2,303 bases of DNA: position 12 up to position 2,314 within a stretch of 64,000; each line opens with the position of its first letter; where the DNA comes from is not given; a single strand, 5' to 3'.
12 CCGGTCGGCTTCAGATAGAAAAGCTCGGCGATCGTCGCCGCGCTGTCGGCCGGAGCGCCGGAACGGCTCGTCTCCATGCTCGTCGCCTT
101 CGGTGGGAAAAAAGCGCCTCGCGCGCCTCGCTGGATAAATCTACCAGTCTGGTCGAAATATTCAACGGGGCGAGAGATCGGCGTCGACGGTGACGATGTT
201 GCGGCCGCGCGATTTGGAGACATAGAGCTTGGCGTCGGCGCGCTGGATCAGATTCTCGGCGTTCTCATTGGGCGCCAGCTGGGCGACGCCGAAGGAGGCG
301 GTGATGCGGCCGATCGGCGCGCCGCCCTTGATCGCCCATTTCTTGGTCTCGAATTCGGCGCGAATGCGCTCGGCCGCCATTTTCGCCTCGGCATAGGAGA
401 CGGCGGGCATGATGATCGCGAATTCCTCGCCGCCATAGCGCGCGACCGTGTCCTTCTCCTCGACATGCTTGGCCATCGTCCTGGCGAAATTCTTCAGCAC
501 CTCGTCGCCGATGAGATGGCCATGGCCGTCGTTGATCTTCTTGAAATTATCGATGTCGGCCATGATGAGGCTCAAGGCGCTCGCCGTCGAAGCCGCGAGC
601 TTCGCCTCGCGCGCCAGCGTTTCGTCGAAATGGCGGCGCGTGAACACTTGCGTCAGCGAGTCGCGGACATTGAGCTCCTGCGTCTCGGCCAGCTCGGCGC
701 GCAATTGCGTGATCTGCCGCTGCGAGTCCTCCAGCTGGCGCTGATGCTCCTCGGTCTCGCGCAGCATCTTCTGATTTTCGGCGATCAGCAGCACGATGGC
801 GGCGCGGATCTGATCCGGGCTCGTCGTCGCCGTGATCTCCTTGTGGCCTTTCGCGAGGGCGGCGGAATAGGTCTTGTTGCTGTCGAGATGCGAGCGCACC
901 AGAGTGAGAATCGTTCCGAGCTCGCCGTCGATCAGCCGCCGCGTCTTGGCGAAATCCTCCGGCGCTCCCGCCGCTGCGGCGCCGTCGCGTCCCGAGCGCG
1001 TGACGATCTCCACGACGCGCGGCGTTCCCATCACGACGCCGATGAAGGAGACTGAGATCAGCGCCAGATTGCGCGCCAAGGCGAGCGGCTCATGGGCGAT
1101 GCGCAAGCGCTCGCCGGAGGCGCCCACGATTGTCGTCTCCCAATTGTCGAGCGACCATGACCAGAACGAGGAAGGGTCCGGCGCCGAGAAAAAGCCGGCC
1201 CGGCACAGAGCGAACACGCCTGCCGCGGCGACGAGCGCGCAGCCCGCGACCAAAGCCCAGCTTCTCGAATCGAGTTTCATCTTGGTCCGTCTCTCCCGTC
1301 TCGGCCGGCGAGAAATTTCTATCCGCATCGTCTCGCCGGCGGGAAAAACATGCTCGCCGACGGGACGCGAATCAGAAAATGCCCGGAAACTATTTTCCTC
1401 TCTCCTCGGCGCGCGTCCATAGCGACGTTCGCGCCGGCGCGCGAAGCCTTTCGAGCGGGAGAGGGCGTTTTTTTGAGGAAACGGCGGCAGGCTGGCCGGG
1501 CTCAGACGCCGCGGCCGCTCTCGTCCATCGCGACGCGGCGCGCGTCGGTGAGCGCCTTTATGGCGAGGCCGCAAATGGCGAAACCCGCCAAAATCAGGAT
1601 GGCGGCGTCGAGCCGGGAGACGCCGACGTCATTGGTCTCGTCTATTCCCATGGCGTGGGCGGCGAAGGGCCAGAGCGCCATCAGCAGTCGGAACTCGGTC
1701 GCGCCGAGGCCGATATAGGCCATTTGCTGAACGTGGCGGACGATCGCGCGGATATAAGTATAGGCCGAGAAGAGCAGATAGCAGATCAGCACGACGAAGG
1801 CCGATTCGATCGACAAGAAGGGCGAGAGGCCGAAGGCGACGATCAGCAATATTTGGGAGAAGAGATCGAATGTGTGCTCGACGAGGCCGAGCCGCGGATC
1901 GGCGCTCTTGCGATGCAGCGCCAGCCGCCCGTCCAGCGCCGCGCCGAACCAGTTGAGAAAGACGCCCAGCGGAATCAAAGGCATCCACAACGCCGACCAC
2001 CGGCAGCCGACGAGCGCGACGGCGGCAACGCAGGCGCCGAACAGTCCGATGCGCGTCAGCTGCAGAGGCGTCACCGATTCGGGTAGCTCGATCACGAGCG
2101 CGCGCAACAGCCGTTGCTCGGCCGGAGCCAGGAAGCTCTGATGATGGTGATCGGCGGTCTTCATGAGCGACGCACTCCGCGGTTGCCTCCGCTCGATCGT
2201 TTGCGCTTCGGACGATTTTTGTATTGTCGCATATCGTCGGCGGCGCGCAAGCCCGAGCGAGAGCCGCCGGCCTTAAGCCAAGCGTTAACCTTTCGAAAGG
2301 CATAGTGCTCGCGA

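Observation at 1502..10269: Accessory glycoconjugate/lipid-headgroup cluster combining a split transketolase with CDP-alcohol phosphatidyltransferases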

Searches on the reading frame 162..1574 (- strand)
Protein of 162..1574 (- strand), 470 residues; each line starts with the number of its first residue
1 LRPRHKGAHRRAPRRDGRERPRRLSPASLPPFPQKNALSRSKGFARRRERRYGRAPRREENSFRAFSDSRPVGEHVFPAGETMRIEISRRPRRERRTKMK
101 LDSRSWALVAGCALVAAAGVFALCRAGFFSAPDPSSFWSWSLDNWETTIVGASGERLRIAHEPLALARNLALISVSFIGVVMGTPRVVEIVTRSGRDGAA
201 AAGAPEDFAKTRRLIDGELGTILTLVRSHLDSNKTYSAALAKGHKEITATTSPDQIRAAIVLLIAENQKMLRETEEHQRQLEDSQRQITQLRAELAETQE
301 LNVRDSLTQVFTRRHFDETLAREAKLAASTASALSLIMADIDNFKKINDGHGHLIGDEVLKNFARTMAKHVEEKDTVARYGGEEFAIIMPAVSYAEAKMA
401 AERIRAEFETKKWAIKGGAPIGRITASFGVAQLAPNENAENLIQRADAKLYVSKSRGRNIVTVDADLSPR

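Call 81: search_protein_families(library=pfam, proteins=[window:162-1574:-], max_evalue=0.00001)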
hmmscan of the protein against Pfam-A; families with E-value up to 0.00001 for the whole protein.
window:162-1574:- (470 aa): 1 family
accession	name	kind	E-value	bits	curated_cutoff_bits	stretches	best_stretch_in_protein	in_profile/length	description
PF00990.26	GGDEF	-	1.4e-43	148.8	23.8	1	304-459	3-160/161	Diguanylate cyclase, GGDEF domain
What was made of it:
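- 162..1280 (-): GGDEF diguanylate cyclase. It forms the left flank and travels with the transketolase module in relatives. Pfam GGDEF 1.4e-43 (call 81).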

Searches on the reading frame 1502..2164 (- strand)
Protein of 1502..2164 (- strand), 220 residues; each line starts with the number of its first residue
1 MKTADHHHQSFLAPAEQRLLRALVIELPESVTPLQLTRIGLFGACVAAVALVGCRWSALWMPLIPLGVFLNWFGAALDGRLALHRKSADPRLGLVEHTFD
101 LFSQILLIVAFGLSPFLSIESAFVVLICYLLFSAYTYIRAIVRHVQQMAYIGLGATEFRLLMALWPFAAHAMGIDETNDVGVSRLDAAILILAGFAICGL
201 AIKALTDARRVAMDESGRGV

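Call 4: search_protein_families(library=pfam, proteins=[window:1502-2164:-], max_evalue=0.01)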
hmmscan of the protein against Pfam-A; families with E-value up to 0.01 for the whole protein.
window:1502-2164:- (220 aa): 0 families
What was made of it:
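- On CDP-alcohol phosphotransferase (PF01066), gene at 1502-2164: No Pfam hit (call 4).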

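Call 5: search_protein_families(library=ncbifam, proteins=[window:1502-2164:-], max_evalue=0.01)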
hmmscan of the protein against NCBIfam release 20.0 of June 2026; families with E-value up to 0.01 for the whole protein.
window:1502-2164:- (220 aa): 1 family
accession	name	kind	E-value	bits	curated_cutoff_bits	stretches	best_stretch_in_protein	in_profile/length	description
NF040950.1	archin_ph_syn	equivalog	8.5e-06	25.7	180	1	30-164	23-153/191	archaetidylinositol phosphate synthase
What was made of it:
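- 1502..2164 (-): PTpar: a CDP-alcohol phosphotransferase paralog with a degenerate catalytic motif, probably non-catalytic or functionally altered. No Pfam hit; archaetidylinositol-phosphate synthase model 8.5e-6 (calls 4, 5).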

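Call 77: search_protein_families(library=padloc, proteins=[window:1502-2164:-], max_evalue=0.001)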
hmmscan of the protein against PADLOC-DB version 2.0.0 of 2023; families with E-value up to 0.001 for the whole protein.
window:1502-2164:- (220 aa): 0 families
